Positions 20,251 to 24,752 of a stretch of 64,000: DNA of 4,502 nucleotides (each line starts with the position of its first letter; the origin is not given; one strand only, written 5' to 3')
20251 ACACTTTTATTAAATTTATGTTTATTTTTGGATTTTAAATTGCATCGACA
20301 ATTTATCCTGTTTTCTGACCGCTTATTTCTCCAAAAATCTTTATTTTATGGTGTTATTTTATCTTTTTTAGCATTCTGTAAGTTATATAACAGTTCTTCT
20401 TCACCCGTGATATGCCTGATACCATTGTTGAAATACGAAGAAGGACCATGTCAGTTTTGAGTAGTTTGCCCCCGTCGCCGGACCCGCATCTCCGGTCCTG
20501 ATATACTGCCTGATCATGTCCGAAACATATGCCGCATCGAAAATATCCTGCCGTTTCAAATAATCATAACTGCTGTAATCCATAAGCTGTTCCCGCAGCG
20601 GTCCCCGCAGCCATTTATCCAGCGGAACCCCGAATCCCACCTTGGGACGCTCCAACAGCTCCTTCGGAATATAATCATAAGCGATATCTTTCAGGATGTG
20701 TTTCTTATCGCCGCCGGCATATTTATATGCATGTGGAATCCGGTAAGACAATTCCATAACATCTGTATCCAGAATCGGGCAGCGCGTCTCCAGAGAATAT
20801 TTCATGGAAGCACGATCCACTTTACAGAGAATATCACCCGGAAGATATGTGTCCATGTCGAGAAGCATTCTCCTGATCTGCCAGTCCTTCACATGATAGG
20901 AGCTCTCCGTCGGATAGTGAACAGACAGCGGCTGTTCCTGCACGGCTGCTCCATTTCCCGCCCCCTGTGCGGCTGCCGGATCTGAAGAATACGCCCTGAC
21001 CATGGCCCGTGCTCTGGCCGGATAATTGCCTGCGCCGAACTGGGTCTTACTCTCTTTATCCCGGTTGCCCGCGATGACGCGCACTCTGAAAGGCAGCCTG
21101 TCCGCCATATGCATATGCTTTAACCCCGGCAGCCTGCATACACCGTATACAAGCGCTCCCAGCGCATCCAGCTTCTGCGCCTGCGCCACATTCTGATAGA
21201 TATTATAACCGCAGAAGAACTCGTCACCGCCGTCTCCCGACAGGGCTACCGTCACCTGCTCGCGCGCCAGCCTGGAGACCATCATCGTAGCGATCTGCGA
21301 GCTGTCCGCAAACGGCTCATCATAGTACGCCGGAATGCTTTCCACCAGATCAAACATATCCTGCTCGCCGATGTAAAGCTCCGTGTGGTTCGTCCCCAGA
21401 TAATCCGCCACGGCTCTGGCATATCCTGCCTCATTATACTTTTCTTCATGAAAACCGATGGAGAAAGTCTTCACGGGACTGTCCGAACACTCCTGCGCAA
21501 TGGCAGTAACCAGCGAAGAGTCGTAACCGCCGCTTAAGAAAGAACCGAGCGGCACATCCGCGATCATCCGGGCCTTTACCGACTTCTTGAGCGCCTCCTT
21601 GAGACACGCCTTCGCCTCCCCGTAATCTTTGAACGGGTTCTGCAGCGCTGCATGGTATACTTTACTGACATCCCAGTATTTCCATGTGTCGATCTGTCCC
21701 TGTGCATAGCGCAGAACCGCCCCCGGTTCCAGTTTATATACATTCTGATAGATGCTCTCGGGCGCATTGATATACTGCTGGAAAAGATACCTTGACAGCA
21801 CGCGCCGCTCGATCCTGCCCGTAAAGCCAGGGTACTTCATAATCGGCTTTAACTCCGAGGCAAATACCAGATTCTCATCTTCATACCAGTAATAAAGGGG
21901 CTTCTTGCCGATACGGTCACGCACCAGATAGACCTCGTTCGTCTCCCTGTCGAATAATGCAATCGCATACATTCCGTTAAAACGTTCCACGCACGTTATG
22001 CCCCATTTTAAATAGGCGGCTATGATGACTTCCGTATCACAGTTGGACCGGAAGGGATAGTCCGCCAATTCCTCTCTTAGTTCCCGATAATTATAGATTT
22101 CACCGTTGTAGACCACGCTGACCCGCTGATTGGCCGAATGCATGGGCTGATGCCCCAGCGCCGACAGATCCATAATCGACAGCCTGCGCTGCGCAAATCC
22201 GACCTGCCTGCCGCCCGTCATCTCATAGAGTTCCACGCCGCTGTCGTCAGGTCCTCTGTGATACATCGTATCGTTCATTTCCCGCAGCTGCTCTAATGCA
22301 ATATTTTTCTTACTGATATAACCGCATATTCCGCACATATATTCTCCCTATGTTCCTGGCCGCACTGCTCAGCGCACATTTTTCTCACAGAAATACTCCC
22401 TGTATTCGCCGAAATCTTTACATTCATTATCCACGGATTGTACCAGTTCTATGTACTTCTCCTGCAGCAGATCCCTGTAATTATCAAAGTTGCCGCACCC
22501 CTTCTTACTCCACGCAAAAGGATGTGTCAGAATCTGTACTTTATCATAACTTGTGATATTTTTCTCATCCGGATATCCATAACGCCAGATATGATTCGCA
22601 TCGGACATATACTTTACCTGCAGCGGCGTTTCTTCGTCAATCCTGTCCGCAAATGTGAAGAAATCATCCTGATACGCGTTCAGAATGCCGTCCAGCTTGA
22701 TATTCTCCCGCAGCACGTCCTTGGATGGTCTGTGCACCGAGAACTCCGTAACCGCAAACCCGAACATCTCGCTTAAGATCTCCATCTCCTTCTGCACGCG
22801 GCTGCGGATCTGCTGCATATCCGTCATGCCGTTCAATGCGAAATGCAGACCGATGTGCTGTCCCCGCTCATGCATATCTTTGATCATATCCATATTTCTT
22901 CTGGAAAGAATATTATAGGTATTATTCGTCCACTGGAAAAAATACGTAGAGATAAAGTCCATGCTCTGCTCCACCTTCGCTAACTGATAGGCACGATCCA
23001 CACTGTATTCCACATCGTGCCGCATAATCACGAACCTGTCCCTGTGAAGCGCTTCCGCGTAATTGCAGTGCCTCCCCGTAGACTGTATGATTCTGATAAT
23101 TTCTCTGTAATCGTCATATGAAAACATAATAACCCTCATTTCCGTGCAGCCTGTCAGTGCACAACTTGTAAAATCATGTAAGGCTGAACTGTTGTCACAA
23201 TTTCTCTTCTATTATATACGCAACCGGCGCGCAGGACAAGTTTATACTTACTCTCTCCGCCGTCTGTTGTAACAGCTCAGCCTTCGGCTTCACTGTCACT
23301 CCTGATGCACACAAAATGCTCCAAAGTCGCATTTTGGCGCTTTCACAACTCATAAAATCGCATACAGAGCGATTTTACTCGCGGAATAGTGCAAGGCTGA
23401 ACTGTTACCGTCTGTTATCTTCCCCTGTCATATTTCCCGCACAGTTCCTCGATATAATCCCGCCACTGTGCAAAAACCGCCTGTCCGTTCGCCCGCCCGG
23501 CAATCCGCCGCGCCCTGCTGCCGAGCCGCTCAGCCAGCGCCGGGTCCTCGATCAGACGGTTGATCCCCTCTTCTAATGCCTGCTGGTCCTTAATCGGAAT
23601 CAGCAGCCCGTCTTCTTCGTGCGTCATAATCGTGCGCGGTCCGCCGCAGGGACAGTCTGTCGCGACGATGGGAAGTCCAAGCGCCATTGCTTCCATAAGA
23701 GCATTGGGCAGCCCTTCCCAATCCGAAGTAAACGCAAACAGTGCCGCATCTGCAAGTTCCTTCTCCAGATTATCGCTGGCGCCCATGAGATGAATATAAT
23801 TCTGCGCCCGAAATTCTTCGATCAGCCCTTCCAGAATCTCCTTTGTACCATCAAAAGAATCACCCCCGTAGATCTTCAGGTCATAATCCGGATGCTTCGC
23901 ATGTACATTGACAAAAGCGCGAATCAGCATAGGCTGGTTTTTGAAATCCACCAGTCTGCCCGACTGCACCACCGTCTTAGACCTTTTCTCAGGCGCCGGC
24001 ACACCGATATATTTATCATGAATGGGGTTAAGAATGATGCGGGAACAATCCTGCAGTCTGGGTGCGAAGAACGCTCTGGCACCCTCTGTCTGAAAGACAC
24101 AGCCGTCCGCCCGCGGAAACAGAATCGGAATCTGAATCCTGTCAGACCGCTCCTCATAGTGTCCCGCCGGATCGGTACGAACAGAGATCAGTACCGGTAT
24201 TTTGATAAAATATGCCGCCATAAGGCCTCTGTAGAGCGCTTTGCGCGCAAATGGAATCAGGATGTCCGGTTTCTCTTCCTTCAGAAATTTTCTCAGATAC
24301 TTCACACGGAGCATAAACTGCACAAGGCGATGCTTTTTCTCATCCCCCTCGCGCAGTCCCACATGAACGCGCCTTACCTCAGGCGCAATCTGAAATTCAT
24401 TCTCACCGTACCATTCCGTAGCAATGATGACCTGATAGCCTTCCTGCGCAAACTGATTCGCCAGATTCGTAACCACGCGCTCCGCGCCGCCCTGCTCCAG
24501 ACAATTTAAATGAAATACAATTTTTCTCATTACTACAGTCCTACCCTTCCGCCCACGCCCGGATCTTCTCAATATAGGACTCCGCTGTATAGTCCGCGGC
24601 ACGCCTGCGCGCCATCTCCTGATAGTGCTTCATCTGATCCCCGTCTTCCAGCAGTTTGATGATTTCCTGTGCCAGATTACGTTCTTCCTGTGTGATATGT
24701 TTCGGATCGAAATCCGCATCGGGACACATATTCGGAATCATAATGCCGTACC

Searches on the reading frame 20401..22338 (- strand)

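Call 7: search_protein_families(library=pfam, proteins=[window:20401-22338:-], max_evalue=0.00001)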
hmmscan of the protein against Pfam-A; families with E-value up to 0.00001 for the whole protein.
window:20401-22338:- (645 aa): 3 families
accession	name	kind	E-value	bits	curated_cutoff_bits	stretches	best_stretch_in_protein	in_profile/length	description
PF00733.27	Asn_synthase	-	1.1e-96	325.1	21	1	246-641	2-354/354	Asparagine synthase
PF13537.11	GATase_7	-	5e-43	146.5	25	1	51-167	2-122/123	Glutamine amidotransferase domain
PF13522.11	GATase_6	-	4.5e-40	137.1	27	1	31-162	2-130/130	Glutamine amidotransferase domain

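Call 65: search_protein_families(library=ncbifam, proteins=[window:20401-22338:-], max_evalue=1e-10)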
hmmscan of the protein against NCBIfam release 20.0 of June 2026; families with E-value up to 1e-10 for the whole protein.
window:20401-22338:- (645 aa): 8 families
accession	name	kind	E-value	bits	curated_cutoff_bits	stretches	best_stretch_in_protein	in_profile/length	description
TIGR03108.1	eps_aminotran_1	hypoth_equivalog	2.7e-155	518.6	816.9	2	1-390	1-386/628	XrtA/PEP-CTERM system amidotransferase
TIGR01536.1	asn_synth_AEB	equivalog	1.3e-142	476.4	267.1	1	2-569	1-517/517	asparagine synthase (glutamine-hydrolyzing)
TIGR03104.1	trio_amidotrans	equivalog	7e-116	387.8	570.1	2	1-389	1-391/589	N-acetylglutaminylglutamine amidotransferase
NF006949.0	PRK09431.1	equivalog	5e-89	299.3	499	2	1-168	1-167/554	asparagine synthase B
NF033535.1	lass_lactam_cya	exception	1.6e-64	218.6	525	1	1-395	1-397/668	lasso peptide isopeptide bond-forming cyclase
NF033561.1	macrolact_Ik_Al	subfamily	5e-23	81.5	300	1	116-380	75-336/561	albusnodin/ikarugamycin family macrolactam cyclase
NF001484.0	PRK00331.1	subfamily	1.1e-12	47.1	381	0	60-169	68-201/601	isomerizing glutamine--fructose-6-phosphate transaminase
TIGR01135.1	glmS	equivalog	1.8e-11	43.3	418.05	0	65-169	86-200/607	glutamine--fructose-6-phosphate transaminase (isomerizing)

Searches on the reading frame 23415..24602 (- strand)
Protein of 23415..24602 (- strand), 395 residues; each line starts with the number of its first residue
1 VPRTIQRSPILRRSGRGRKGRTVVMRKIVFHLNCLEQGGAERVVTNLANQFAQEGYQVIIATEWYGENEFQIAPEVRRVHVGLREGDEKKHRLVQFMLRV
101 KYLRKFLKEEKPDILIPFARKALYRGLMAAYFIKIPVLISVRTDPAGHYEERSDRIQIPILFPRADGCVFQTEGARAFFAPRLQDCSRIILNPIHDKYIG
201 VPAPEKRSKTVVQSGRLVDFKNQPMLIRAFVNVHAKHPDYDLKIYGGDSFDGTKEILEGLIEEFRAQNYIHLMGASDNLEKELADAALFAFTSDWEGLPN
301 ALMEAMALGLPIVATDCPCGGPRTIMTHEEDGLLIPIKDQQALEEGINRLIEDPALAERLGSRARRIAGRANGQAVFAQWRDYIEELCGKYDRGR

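Call 7: search_protein_families(library=pfam, proteins=[window:23415-24602:-], max_evalue=0.00001)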
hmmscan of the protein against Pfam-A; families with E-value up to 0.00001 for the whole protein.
window:23415-24602:- (395 aa): 5 families
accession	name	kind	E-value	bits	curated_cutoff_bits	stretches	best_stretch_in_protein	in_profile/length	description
PF00534.26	Glycos_transf_1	-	6.2e-32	110.9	26.4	1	203-366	10-171/172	Glycosyl transferases group 1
PF13692.12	Glyco_trans_1_4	-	1.8e-28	100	27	1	209-353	2-142/142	Glycosyl transferases group 1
PF13439.12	Glyco_transf_4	-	2e-12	47.9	28.5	1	38-192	2-164/170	Glycosyltransferase Family 4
PF20706.3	GT4-conflict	-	1.1e-06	28.4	26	0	191-315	177-311/385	Family 4 Glycosyltransferase in conflict systems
PF13579.12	Glyco_trans_4_4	-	2.4e-06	28.4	29.7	1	38-179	1-142/158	Glycosyl transferase 4-like domain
